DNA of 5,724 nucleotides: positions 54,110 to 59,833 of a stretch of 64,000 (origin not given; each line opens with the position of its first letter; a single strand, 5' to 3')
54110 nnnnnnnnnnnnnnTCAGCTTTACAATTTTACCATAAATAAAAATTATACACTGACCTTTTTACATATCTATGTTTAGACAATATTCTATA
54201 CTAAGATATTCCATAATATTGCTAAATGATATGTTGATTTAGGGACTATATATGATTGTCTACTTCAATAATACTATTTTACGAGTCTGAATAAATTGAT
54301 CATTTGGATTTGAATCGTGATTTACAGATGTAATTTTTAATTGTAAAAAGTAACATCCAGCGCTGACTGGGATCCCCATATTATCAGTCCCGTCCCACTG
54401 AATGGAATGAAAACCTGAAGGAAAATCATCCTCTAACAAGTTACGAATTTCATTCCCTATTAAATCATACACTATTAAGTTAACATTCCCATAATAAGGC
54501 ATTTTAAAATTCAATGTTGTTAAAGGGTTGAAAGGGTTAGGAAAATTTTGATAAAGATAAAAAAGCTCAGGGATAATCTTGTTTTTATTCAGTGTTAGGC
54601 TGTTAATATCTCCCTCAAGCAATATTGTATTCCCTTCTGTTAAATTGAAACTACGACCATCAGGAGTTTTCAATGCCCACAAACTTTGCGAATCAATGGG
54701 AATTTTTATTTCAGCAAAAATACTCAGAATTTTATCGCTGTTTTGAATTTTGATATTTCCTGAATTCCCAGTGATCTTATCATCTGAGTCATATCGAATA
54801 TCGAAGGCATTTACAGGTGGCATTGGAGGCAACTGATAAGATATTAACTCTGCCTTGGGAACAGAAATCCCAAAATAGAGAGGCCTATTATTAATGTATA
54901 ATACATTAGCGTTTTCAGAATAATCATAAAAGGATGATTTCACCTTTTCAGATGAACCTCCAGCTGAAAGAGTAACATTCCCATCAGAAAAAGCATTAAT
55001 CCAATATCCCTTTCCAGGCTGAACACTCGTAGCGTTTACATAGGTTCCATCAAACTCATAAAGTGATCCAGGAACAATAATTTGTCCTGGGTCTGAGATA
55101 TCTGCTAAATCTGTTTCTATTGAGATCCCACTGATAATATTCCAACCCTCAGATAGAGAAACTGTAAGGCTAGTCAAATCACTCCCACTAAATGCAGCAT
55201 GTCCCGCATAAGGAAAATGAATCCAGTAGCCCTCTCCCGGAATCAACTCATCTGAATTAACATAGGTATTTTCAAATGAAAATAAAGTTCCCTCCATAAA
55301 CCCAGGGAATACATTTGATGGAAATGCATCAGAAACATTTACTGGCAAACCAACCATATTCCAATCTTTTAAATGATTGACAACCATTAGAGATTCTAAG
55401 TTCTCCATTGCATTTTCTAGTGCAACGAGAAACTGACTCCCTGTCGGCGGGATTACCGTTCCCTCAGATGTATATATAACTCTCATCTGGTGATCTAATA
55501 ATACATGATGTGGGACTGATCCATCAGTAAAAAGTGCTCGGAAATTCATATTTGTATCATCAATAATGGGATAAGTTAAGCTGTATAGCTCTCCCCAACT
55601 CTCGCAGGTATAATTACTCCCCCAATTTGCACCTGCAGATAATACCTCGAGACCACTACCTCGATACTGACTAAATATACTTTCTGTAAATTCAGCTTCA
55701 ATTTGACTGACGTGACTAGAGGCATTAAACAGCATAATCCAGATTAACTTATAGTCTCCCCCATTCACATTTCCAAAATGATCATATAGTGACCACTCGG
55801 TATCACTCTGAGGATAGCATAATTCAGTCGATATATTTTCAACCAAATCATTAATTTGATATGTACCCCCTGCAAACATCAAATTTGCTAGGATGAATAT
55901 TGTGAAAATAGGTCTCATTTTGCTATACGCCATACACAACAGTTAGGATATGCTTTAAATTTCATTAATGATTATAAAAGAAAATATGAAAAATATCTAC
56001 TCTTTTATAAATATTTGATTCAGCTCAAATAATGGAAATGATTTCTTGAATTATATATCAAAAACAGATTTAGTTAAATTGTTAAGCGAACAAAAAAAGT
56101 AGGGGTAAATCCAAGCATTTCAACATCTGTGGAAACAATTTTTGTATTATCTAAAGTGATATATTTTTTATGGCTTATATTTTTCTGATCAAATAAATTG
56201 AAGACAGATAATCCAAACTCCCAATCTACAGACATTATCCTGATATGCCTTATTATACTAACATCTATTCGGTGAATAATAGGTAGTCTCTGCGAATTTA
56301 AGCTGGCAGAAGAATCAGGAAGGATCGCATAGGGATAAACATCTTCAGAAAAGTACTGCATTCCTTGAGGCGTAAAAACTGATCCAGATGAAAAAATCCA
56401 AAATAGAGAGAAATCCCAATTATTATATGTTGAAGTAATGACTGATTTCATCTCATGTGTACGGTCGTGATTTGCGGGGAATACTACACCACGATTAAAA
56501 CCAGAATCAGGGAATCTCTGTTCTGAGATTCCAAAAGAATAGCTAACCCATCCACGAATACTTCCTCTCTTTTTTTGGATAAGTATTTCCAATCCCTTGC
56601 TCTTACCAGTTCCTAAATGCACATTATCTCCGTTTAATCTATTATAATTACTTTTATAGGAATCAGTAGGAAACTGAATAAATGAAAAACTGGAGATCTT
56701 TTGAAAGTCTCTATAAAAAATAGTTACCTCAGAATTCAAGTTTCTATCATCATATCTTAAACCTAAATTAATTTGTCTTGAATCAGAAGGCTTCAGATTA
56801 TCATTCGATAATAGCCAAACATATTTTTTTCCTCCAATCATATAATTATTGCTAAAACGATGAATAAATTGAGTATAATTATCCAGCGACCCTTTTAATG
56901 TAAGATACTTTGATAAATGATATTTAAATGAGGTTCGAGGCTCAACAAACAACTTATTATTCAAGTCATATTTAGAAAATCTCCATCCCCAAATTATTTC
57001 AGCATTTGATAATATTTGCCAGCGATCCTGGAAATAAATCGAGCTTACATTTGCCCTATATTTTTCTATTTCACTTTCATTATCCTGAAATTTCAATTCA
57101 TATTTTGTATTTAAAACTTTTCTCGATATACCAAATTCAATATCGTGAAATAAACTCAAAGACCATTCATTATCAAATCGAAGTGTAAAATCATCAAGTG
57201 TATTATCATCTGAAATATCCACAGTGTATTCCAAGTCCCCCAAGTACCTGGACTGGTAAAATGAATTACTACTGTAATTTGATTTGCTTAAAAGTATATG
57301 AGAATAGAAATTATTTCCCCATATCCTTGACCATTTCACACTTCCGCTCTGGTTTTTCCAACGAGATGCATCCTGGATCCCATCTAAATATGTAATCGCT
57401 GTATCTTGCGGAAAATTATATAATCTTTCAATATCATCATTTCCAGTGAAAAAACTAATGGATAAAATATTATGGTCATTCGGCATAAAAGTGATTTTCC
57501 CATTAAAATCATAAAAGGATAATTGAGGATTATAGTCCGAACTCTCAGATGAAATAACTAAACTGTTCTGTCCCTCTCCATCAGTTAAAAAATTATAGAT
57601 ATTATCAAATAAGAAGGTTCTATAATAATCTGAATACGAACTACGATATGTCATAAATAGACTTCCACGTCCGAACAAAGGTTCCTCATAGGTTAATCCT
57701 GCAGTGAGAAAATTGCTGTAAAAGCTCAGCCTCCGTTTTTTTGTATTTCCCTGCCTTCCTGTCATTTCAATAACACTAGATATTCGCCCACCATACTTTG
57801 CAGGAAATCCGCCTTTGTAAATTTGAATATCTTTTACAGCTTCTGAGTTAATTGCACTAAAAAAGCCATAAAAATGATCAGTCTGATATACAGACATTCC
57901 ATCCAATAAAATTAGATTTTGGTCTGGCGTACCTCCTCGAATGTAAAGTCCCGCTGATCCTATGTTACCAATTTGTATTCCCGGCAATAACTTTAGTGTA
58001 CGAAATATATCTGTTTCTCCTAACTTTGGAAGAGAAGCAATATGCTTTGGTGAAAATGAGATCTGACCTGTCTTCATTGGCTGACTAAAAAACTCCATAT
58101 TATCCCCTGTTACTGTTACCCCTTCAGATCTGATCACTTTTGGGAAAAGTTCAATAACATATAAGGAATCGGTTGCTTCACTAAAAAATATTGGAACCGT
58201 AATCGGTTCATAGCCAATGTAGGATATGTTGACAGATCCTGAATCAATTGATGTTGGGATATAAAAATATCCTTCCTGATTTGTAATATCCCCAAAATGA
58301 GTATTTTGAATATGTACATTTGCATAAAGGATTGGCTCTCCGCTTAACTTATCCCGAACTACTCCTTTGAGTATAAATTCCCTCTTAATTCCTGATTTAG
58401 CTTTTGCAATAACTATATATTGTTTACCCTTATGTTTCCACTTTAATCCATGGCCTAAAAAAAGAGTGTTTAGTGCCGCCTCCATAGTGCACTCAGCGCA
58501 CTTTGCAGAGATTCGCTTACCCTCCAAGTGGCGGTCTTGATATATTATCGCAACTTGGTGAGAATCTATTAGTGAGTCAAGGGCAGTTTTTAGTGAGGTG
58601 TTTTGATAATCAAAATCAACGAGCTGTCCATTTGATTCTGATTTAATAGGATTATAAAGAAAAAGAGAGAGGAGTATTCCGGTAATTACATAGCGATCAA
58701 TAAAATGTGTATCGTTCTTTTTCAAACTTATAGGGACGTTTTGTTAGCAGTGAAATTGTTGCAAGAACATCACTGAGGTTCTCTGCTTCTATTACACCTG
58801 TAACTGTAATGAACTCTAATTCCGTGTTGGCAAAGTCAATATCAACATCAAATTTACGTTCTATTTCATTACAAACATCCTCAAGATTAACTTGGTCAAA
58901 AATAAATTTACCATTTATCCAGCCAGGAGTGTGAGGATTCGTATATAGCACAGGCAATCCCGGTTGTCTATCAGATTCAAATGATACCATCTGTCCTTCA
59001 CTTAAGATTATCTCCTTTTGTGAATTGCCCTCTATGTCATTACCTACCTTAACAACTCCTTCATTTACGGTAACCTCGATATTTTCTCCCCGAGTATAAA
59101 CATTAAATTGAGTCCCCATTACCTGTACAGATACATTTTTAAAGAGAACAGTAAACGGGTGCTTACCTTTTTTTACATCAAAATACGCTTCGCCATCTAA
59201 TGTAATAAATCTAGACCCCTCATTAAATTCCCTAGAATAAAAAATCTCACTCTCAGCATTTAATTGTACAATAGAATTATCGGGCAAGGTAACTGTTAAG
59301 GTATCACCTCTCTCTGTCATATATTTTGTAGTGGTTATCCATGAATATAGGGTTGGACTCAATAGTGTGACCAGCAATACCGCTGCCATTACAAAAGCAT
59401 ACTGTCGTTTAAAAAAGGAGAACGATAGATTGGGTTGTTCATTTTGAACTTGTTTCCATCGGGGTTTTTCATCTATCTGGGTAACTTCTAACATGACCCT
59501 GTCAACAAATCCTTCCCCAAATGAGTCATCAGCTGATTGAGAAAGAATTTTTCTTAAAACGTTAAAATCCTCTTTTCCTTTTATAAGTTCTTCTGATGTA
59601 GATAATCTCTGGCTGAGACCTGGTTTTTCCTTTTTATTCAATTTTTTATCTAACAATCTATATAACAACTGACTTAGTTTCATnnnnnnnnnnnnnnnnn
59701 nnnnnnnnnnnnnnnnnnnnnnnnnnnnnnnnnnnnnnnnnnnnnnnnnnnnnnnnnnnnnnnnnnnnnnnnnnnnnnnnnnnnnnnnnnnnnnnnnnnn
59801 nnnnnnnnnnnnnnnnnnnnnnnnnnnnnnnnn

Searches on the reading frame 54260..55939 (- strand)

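Call 7: search_protein_families(library=pfam, proteins=[window:54260-55939:-])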
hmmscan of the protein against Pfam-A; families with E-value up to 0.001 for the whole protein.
window:54260-55939:- (559 aa): 1 family
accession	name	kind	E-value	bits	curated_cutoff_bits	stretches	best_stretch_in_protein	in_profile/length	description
PF13860.13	FlgD_ig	-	1.5e-06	28.5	27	1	485-536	24-75/79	FlgD Ig-like domain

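Call 20: search_protein_families(library=ncbifam, proteins=[window:54260-55939:-])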
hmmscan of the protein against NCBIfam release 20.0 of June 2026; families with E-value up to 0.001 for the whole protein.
window:54260-55939:- (559 aa): 4 families
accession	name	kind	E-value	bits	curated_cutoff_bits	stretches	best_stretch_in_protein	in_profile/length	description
NF033707.1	T9SS_sortase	equivalog_domain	7.5e-06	23.8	420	1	464-543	1000-1084/1095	type IX secretion system sortase PorU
NF005176.1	PRK06655.1-1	equivalog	5.8e-05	23.1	230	1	484-537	97-150/197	flagellar hook assembly protein FlgD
NF009276.0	PRK12633.1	equivalog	0.00057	19.7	383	0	486-544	131-187/234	flagellar basal body rod modification protein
NF002854.0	PRK03147.1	subfamily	0.00065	19.6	170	0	80-163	79-161/176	thiol-disulfide oxidoreductase ResA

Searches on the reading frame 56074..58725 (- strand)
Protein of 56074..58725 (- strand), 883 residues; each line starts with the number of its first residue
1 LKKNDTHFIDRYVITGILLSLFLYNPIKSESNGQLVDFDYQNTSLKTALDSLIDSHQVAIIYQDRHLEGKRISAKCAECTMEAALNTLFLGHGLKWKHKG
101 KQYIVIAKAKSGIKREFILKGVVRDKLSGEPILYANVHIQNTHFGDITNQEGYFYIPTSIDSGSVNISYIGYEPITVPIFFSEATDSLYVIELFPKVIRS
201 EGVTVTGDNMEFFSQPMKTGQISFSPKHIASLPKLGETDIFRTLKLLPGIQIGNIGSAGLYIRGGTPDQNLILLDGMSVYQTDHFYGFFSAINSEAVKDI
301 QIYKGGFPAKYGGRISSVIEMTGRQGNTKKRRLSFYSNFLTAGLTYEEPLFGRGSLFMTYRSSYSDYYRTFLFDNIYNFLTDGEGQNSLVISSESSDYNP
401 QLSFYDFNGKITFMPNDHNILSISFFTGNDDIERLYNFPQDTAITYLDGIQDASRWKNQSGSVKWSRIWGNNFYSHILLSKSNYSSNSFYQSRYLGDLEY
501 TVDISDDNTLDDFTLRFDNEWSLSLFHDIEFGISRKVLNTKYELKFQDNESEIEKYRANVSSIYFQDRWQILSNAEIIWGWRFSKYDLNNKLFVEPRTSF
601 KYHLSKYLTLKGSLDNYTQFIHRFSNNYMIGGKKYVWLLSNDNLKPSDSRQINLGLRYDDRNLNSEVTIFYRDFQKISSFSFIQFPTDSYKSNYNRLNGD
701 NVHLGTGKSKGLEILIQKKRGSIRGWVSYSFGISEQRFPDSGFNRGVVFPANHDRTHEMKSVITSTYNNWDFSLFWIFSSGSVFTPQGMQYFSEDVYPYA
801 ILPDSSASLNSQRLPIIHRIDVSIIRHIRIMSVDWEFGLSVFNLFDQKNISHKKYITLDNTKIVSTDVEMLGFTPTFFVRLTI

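Call 7: search_protein_families(library=pfam, proteins=[window:56074-58725:-])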
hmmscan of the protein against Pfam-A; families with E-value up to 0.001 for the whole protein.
window:56074-58725:- (883 aa): 5 families
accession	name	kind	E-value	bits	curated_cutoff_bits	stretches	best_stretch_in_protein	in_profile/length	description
PF00593.30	TonB_dep_Rec_b-barrel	-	7.4e-13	49.6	27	1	430-809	38-421/436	TonB dependent receptor-like, beta-barrel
PF07715.20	Plug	-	9.5e-12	45.8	23.9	1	233-314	18-102/107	TonB-dependent Receptor Plug Domain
PF13715.12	CarbopepD_reg_2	-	1.5e-11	44.6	32.2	1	119-204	1-87/88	CarboxypepD_reg-like domain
PF13620.12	CarboxypepD_reg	-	8.6e-08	32.9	32.3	1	119-179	2-67/82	Carboxypeptidase regulatory-like domain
PF16344.10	FecR_C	-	5.9e-05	23.5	24.4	1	38-105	2-70/70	FecR, C-terminal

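Call 20: search_protein_families(library=ncbifam, proteins=[window:56074-58725:-])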
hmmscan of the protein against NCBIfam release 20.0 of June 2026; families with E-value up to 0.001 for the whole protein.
window:56074-58725:- (883 aa): 3 families
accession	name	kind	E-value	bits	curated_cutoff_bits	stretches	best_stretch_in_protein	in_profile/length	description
TIGR01786.1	TonB-hemlactrns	subfamily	1.3e-05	23.8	323.75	0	223-312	27-121/719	TonB-dependent hemoglobin/transferrin/lactoferrin family receptor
NF041676.1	FecA_OM_dicitr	equivalog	7.7e-05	20.8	1100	0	640-675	560-595/773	TonB-dependent Fe(3+) dicitrate receptor FecA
TIGR01779.1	TonB-B12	equivalog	0.00042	19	599.7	1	244-327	69-157/614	TonB-dependent vitamin B12 receptor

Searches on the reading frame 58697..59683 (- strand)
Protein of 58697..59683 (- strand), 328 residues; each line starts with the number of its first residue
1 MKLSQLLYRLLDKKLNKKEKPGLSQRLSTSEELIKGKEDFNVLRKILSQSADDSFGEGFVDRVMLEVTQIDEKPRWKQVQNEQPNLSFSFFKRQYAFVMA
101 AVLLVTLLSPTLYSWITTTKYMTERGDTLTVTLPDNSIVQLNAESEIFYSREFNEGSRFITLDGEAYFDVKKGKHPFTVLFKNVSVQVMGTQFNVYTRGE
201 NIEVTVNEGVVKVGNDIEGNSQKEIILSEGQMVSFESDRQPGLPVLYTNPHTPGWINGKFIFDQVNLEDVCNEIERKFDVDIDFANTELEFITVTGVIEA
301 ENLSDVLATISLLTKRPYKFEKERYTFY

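Call 7: search_protein_families(library=pfam, proteins=[window:58697-59683:-])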
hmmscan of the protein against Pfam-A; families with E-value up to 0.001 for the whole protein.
window:58697-59683:- (328 aa): 2 families
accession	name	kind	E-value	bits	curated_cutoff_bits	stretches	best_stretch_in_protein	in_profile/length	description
PF04773.18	FecR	-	5e-19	69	24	1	120-212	2-97/97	FecR protein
PF16344.10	FecR_C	-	1.4e-12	47.9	24.4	1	259-324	1-67/70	FecR, C-terminal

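Call 20: search_protein_families(library=ncbifam, proteins=[window:58697-59683:-])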
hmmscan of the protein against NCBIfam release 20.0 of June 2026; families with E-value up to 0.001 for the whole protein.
window:58697-59683:- (328 aa): 1 family
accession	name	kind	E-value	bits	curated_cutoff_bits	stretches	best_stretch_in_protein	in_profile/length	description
NF007296.1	PRK09774.1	equivalog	2.1e-12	46.8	385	1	119-277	105-260/313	ferric citrate uptake sigma factor regulator FecR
